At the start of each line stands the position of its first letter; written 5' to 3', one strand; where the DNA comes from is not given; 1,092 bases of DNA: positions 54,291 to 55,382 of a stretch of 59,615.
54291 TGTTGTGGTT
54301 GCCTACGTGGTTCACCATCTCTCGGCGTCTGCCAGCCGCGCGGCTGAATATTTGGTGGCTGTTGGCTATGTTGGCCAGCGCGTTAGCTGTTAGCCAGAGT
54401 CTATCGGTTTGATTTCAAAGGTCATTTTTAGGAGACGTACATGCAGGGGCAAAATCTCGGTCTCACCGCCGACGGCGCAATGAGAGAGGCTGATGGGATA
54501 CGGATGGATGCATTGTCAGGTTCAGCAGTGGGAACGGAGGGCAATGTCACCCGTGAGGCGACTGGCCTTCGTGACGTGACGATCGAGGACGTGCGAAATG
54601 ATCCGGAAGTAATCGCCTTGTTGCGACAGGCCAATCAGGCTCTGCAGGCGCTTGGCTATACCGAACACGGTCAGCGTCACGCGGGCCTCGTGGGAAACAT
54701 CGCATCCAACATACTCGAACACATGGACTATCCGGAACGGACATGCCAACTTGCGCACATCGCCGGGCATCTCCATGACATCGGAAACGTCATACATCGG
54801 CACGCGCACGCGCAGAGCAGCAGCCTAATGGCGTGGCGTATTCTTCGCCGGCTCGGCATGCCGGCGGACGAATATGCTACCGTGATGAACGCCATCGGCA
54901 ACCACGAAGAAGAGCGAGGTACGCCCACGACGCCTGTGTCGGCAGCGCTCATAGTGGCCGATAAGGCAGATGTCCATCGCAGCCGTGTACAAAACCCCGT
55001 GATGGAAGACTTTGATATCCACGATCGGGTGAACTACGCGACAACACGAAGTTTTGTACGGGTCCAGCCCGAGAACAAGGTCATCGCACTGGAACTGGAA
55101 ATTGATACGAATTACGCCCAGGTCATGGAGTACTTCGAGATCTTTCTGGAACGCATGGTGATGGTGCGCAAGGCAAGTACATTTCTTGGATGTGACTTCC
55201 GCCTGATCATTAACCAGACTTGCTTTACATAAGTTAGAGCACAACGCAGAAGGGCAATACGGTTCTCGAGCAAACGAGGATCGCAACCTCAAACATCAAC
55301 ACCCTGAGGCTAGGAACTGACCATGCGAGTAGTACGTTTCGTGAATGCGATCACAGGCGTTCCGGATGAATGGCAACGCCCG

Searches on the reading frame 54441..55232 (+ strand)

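Call 47: search_protein_families(library=pfam, proteins=[window:54441-55232:+], max_evalue=0.0001)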
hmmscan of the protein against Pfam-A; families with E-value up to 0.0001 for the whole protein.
window:54441-55232:+ (263 aa): 1 family
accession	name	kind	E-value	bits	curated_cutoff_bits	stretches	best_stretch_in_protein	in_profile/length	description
PF01966.28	HD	-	1.2e-05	26.1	22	1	80-177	4-111/116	HD domain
